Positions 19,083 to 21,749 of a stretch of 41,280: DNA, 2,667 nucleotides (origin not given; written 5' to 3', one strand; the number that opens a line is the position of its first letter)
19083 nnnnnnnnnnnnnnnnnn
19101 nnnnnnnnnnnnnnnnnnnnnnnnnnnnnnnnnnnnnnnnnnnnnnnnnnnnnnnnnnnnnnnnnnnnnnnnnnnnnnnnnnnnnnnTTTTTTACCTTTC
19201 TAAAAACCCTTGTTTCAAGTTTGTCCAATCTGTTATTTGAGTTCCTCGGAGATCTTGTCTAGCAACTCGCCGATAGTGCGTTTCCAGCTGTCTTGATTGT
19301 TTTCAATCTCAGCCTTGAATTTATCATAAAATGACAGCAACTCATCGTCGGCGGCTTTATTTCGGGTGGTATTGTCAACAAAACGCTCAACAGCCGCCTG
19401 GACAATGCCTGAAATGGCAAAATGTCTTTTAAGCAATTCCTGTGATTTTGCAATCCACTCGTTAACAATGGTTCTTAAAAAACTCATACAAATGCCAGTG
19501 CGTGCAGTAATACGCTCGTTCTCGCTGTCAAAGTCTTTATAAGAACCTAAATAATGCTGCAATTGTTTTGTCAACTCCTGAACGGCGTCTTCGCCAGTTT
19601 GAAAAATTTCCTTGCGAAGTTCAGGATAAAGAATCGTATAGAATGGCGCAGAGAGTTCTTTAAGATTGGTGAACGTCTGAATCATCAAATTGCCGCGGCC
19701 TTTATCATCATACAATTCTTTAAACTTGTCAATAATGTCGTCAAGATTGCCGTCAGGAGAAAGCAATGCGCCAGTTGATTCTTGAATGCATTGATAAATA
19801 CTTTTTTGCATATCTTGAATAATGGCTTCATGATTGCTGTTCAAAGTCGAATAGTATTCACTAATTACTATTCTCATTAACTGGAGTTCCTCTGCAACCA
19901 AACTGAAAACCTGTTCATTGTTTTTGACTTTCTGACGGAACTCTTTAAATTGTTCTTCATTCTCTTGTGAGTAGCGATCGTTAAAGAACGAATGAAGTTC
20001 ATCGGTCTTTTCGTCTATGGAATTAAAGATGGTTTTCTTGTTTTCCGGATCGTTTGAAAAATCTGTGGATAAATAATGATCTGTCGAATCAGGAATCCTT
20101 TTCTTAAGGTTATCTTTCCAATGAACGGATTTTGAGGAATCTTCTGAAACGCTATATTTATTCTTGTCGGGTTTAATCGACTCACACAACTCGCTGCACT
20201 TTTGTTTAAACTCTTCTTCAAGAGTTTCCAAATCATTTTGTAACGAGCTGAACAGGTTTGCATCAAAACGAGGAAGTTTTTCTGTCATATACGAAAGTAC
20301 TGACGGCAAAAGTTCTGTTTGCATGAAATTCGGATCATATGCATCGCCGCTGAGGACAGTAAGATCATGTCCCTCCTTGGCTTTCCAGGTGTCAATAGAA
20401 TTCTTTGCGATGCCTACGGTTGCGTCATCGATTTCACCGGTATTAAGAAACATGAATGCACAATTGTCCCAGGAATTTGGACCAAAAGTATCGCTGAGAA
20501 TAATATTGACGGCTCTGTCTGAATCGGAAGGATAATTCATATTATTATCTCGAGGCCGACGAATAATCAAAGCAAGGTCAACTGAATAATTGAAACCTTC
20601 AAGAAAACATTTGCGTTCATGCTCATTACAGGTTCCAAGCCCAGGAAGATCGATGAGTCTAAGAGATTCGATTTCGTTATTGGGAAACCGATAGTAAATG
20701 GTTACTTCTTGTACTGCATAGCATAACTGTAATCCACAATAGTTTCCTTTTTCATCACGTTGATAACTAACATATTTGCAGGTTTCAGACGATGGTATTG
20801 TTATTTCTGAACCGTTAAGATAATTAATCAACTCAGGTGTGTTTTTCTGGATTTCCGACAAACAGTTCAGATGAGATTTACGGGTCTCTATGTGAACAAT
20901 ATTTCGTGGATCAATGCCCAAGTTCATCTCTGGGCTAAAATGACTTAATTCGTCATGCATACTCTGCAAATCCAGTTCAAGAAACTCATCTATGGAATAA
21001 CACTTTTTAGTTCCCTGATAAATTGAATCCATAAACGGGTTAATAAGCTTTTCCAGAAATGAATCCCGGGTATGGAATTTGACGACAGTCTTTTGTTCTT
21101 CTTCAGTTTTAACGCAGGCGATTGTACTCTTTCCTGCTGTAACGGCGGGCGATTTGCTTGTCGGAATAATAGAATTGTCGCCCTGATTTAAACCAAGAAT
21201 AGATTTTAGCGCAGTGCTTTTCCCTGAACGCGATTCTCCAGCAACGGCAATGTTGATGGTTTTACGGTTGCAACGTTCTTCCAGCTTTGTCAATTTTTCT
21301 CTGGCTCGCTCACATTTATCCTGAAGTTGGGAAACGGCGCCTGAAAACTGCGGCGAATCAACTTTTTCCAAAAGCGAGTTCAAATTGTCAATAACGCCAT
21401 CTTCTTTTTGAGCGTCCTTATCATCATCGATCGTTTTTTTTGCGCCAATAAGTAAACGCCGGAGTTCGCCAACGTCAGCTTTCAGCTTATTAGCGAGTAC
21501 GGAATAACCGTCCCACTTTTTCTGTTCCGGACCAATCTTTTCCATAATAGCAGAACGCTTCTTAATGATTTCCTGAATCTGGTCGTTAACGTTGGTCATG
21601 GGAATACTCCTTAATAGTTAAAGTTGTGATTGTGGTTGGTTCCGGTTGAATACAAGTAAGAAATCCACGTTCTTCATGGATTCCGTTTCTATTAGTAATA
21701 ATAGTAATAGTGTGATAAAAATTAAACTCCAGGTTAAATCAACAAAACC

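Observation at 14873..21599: Candidate undescribed conflict/defence system: tandem GTPases, a membrane protein, a lipase-like hydrolase and two small coupled proteins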

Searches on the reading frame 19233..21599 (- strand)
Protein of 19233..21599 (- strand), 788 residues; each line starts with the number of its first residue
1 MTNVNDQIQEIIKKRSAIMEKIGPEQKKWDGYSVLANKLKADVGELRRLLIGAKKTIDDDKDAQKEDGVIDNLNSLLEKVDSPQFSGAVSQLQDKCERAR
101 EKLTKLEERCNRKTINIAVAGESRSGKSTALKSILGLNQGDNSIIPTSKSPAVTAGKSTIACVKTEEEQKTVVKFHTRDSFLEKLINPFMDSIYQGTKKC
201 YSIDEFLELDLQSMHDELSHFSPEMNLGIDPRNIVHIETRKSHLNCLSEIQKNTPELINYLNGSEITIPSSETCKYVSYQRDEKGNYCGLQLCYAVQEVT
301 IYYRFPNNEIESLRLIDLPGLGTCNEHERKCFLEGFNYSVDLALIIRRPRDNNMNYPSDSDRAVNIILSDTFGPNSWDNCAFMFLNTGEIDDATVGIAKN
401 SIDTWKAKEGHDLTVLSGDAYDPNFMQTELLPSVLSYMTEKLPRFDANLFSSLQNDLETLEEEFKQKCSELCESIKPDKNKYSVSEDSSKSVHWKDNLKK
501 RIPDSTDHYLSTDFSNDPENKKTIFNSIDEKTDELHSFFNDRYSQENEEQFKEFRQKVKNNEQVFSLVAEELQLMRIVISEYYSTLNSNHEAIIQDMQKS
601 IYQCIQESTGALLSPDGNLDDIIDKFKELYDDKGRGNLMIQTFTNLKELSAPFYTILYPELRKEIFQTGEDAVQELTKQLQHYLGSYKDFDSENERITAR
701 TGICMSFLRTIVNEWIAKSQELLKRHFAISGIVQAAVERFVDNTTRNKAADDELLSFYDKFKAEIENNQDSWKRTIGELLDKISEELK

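Call 3: search_protein_families(library=pfam, proteins=[window:19233-21599:-], max_evalue=1)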
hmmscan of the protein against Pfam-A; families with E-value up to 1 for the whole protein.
window:19233-21599:- (788 aa): 8 families
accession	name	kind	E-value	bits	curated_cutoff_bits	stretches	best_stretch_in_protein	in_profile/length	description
PF00350.29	Dynamin_N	-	0.00022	21.7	27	1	117-332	1-122/168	Dynamin family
PF01926.29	MMR_HSR1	-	0.017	15.7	21.9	0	117-161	2-40/113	50S ribosome-binding GTPase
PF00005.33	ABC_tran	-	0.028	15.5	25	1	116-163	13-64/137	ABC transporter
PF13401.12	AAA_22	-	0.048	14.4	27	1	117-206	8-93/130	AAA domain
PF00466.25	Ribosomal_L10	-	0.094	13.2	22.8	1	518-581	3-64/100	Ribosomal protein L10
PF04353.18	Rsd_AlgQ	-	0.19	12.2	35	1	517-560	87-130/150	Regulator of RNA polymerase sigma(70) subunit, Rsd/AlgQ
PF01580.24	FtsK_SpoIIIE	-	0.22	11.4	24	1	114-135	38-60/221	FtsK/SpoIIIE family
PF18375.7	CDH1_2_SANT_HL1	-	0.67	11.1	34.4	1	446-491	31-76/91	CDH1/2 SANT-Helical linker 1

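Call 4: search_protein_families(library=padloc, proteins=[window:19233-21599:-], max_evalue=1)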
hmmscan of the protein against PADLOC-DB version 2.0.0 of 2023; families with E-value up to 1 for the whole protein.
window:19233-21599:- (788 aa): 5 families
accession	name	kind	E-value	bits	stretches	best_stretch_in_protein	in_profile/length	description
PDLC00647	ZorA3|ZorA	-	0.00045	16.8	1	446-744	352-573/780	MotA/ExbB/TolQ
PDLC03841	LeoBC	-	0.00059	17.1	1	64-146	47-106/601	-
PDLC03839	LeoA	-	0.035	11.2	1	75-140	18-81/559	-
PDLC03843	LeoC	-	0.14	10.2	1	84-133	38-87/207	-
PDLC01193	Cas11b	-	0.45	8.4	1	8-112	4-96/164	CAS-I-B; effector_SS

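Call 5: search_protein_families(library=ncbifam, proteins=[window:19233-21599:-], max_evalue=1)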
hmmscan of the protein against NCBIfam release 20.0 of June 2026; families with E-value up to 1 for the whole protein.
window:19233-21599:- (788 aa): 12 families
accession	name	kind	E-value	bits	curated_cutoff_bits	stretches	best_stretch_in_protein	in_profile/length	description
NF049994.1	slr1306_fam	domain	6.7e-05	21.7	490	1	93-138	87-132/470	slr1306 family protein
TIGR03598.1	GTPase_YsxC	equivalog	0.0056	16.4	124.45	1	105-151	9-51/186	ribosome biogenesis GTP-binding protein YihA/YsxC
TIGR00231.1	small_GTP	domain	0.062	13.1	42.5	1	113-152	2-36/164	GTP-binding protein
NF007257.0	PRK09706.1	subfamily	0.065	13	101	1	524-566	81-123/135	transcriptional repressor DicA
NF047578.1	opine_ATP_CntD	equivalog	0.1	11.8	380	1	113-139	29-55/266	staphylopine uptake ABC transporter ATP-binding protein CntD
NF007879.0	PRK10584.1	equivalog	0.11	12.2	336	1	110-142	32-64/228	putative ABC transporter ATP-binding protein YbbA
NF047576.1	opine_ATP_CntF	equivalog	0.11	11.7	385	1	113-139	29-55/264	staphylopine uptake ABC transporter ATP-binding protein CntF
TIGR04380.1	myo_inos_iolG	equivalog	0.11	11.3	355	1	515-577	253-315/330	inositol 2-dehydrogenase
TIGR02868.1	CydC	equivalog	0.11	11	329.05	0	116-155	363-402/530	thiol reductant ABC exporter subunit CydC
TIGR02857.1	CydD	equivalog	0.19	10.6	435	1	102-142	337-376/529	thiol reductant ABC exporter subunit CydD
TIGR02315.1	ABC_phnC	equivalog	0.6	9.5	266.1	1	117-151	31-65/243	phosphonate ABC transporter ATP-binding protein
TIGR01147.1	V_ATP_synt_G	equivalog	0.93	10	56.95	1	541-604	45-106/113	V-type ATPase subunit G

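Call 9: search_solved_structures(query=window:19233-21599:-, max_evalue=1)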
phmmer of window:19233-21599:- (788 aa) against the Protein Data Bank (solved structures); distinct sequences matched with E-value up to 1: 3.
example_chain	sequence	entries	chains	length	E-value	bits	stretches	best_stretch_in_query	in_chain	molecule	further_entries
8wd9_D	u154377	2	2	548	0.31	12.3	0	115-142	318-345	Probable dipeptide-transport ATP-binding protein ABC transporter DppD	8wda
8wdb_D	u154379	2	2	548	0.31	12.3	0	115-142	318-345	Probable dipeptide-transport ATP-binding protein ABC transporter DppD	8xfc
6vwu_A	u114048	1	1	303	0.75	11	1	157-264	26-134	Interleukin-2,Interleukin-2 receptor subunit alpha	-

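Call 12: find_homologous_proteins(query=window:19233-21599:-)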
Query window:19233-21599:- (788 aa): 22 proteins with E <= 0.001 among 8000 candidates.
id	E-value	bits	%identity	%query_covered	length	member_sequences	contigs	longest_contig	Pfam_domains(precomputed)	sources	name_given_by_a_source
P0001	3.0e-205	702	47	100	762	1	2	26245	-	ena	-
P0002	2.7e-204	699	47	100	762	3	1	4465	-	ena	-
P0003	3.3e-204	698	47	100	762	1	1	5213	-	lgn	-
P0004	3.3e-196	672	44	100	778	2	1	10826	-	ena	-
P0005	7.8e-186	638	43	100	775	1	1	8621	-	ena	-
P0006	1.3e-177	610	42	100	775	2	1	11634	-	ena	-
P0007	1.4e-123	432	33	99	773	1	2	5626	-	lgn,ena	-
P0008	3.5e-120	421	33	99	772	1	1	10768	-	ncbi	-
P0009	1.4e-111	392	33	99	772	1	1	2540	-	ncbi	-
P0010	4.5e-111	390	32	99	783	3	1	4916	-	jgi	-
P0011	1.7e-108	382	32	99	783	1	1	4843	-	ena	-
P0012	2.5e-108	381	31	99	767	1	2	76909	-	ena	-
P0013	2.4e-106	375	33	96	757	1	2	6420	-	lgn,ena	-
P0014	2.5e-106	375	32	99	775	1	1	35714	-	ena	-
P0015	9.9e-104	366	31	98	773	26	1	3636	-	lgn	-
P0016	4.1e-100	354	30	99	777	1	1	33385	-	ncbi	-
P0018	4.4e-88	314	30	99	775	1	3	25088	-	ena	-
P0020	2.1e-70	256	29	95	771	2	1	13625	-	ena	-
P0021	2.2e-15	74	24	76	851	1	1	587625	-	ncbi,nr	ncbi:MAG: dynamin family protein [Calothrix sp. C42_A2020_038]|nr:dynamin family protein [Calothrix 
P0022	3.3e-13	67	23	74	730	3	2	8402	PF00350.30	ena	-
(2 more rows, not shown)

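Call 13: find_encoding_contigs(protein=P0001, flank=10000, max_places=2)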
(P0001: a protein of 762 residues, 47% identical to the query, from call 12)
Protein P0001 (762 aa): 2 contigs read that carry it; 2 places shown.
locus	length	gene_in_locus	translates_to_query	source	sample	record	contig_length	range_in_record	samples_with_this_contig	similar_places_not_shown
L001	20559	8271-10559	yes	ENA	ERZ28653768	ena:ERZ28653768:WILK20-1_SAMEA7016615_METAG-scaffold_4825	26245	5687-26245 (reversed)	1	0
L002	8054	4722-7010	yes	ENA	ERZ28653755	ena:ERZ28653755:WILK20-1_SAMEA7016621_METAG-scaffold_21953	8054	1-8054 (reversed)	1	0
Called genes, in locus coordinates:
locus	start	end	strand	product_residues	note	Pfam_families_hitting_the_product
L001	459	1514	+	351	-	PF01208:URO-D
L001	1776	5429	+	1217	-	PF03797:Autotransporter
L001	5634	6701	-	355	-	PF00009:GTP_EFTU (faint), PF02421:FeoB_N, PF01926:MMR_HSR1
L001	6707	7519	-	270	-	PF00037:Fer4 (faint), PF12797:Fer4_2 (faint), PF12837:Fer4_6 (faint), PF12838:Fer4_7 (faint), PF13187:Fer4_9 (weak), PF13237:Fer4_10 (weak), PF13484:Fer4_16 (faint), PF00881:Nitroreductase, +1 more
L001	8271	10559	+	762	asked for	-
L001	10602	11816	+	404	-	-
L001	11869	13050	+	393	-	-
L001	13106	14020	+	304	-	PF05277:DUF726 (weak)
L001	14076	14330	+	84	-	-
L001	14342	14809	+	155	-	-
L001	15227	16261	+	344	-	PF00586:AIRS, PF02769:AIRS_C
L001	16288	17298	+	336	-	PF17827:PrmC_N, PF06325:PrmA, PF05175:MTS, PF12847:Methyltransf_18, PF04816:TrmK, PF13649:Methyltransf_25, PF13847:Methyltransf_31, PF08241:Methyltransf_11, +5 more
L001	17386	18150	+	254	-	-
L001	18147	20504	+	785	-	PF09586:YfhO (weak)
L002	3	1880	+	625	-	?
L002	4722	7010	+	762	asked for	-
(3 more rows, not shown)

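Call 14: find_encoding_contigs(protein=P0012, flank=10000, max_places=2)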
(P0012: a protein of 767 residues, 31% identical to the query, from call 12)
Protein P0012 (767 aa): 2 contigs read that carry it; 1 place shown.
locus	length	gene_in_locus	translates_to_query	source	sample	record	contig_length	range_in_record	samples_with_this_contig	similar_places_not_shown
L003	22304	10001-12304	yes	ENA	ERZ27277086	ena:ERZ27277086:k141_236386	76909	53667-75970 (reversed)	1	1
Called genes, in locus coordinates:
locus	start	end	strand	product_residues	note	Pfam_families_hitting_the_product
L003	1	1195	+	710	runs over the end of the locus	?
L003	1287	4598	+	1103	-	PF18731:HEPN_Swt1, PF04465:DUF499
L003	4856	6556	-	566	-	PF02906:Fe_hyd_lg_C, PF04060:FeS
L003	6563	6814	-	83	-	PF01257:2Fe-2S_thioredx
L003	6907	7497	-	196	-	PF13419:HAD_2, PF00702:Hydrolase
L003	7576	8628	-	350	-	PF13243:SQHop_cyclase_C (faint)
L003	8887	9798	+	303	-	PF12146:Hydrolase_4 (weak)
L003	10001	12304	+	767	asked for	-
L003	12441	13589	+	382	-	-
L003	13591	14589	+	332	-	-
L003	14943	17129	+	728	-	-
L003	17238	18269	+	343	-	PF00350:Dynamin_N (faint), PF01926:MMR_HSR1, PF02824:TGS (faint), PF06071:YchF-GTPase_C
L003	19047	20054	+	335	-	-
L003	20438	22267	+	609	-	PF10282:Lactonase (faint), PF21783:YNCE (faint), PF25174:Beta-prop_THOC3 (faint), PF00034:Cytochrom_C (faint), PF03150:CCP_MauG (faint)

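Call 15: find_encoding_contigs(protein=P0016, flank=10000, max_places=2)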
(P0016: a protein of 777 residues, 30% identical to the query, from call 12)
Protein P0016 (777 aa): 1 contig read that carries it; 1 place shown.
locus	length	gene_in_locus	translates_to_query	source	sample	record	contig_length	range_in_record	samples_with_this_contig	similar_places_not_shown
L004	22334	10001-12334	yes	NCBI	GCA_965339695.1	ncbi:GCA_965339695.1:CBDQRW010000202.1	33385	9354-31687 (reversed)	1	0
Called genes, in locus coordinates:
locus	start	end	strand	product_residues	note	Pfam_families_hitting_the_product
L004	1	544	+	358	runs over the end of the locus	PF00266:Aminotran_5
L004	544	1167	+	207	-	PF00117:GATase, PF07685:GATase_3 (weak)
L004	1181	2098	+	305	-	PF00483:NTP_transferase (weak)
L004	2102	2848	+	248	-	PF00156:Pribosyltran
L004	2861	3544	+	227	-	PF00702:Hydrolase, PF12710:HAD (weak), PF13419:HAD_2, PF13242:Hydrolase_like (weak)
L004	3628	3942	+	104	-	PF00829:Ribosomal_L21p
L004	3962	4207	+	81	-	PF01016:Ribosomal_L27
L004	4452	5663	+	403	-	PF00009:GTP_EFTU, PF03144:GTP_EFTU_D2, PF03143:GTP_EFTU_D3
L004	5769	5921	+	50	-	PF00471:Ribosomal_L33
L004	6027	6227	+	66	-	PF00584:SecE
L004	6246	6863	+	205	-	PF02357:NusG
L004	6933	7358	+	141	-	PF03946:Ribosomal_L11_N, PF00298:Ribosomal_L11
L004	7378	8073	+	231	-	PF00687:Ribosomal_L1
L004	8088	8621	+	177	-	PF00466:Ribosomal_L10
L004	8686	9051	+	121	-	PF16320:Ribosomal_L12_N, PF00542:Ribosomal_L12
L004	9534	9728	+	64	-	-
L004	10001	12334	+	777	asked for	-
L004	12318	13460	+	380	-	-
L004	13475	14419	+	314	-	-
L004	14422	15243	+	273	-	PF01435:Peptidase_M48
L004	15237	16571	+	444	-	PF04286:DUF445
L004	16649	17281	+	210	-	-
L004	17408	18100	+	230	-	-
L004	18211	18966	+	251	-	PF04294:VanW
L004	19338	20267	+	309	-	PF01594:AI-2E_transport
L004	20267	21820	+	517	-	PF00270:DEAD, PF00271:Helicase_C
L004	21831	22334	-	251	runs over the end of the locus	PF02698:DUF218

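Call 16: find_encoding_contigs(protein=P0014, flank=8000, max_places=1)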
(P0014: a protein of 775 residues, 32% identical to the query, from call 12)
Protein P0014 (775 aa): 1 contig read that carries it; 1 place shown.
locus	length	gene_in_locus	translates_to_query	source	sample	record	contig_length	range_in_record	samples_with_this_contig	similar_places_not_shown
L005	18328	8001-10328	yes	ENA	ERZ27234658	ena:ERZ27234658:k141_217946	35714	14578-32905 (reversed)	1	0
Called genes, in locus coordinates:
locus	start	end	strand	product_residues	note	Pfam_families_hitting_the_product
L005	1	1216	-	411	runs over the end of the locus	PF00589:Phage_integrase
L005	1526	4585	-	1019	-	PF17757:UvrB_inter, PF02559:CarD_TRCF_RID, PF00270:DEAD, PF04851:ResIII, PF00271:Helicase_C, PF03461:TRCF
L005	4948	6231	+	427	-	PF01609:DDE_Tnp_1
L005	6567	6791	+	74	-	PF12668:DUF3791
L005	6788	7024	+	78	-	PF13151:DUF3990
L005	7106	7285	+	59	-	PF13151:DUF3990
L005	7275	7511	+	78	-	-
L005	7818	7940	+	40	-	-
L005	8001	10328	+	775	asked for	-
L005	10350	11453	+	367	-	-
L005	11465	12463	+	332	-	-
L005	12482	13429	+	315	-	PF04286:DUF445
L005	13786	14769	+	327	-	PF00154:RecA_N, PF08423:Rad51, PF06745:ATPase (faint), PF27531:MT3502_N (weak), PF21096:RecA_C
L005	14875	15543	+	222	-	PF00733:Asn_synthase (weak), PF06508:QueC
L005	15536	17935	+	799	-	-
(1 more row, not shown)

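Call 17: find_encoding_contigs(protein=P0018, flank=8000, max_places=1)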
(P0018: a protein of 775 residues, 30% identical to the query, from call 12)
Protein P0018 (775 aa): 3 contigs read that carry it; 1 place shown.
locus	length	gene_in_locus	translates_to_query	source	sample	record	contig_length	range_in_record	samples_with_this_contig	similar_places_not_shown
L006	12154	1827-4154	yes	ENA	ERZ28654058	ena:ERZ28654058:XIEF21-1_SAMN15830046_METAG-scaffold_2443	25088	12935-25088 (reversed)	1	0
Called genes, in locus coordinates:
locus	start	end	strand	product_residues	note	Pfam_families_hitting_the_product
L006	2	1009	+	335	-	?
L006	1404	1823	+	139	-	-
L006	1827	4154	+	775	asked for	-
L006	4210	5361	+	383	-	-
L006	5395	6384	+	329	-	-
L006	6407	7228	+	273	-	PF01435:Peptidase_M48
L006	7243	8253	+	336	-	PF01734:Patatin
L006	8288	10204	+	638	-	-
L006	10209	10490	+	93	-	PF02026:RyR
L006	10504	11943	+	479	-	PF13676:TIR_2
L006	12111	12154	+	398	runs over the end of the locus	PF13676:TIR_2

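Call 18: find_encoding_contigs(protein=P0020, flank=8000, max_places=1)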
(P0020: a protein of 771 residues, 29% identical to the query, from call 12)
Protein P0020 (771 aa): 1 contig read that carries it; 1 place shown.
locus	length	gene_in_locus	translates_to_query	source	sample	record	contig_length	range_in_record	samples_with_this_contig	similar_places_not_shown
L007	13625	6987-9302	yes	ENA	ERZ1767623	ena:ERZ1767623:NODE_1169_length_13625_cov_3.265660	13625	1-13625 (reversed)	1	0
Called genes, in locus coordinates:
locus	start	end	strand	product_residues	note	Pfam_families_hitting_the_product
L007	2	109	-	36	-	?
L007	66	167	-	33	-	-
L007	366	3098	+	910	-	PF13385:Laminin_G_3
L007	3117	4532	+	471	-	PF24856:AraA_central (weak), PF11762:Arabinose_Iso_C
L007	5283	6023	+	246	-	-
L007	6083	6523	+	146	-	PF06803:DUF1232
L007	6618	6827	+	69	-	-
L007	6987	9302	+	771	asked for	-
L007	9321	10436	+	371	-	-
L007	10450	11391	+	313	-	-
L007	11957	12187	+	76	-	-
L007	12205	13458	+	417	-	PF08310:LGFP (faint), PF01926:MMR_HSR1 (faint), PF00350:Dynamin_N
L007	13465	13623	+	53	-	?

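Call 19: find_encoding_contigs(protein=P0008, flank=8000, max_places=1)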
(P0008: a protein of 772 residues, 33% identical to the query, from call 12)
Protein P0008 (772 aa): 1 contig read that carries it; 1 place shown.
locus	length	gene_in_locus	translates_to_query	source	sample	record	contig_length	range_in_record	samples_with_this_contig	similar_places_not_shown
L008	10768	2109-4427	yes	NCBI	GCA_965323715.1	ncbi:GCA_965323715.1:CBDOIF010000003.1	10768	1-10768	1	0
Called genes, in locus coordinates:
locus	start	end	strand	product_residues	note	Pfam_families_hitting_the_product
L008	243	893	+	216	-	-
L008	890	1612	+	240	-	-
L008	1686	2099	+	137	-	-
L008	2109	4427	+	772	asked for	-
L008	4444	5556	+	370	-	-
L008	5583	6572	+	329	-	-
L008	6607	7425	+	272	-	PF01435:Peptidase_M48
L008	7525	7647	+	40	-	-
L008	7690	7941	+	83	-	-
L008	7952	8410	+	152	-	PF05099:TerB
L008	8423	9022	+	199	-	-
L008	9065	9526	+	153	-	PF04391:DUF533 (faint), PF05099:TerB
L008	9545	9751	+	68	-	-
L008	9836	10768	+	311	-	?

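Call 30: find_related_loci(query=A2, collection=genome_contigs, flank=8000)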
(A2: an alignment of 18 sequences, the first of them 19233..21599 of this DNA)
Query A2 (788 aa) in genome_contigs; peptide patterns used: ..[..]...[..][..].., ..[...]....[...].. (x = any residue, [..] = any of these).
23 stretches matched a pattern; 2 encode a relative of the query (tblastn E <= 1e-3); 2 distinct loci.
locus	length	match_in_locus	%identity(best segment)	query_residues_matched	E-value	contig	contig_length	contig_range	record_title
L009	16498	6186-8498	43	1-785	0e+0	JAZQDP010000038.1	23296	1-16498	MAG: Thermoguttaceae bacterium isolate T1900044636_TS20190102.MAGScoT_cleanbin_000039 SGB_1152_k141_1269073, whole genom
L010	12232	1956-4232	31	8-776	2e-116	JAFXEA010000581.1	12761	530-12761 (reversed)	MAG: Kiritimatiellae bacterium isolate RGIG6330 Sheep_Rectum-3__c1206113, whole genome shotgun sequence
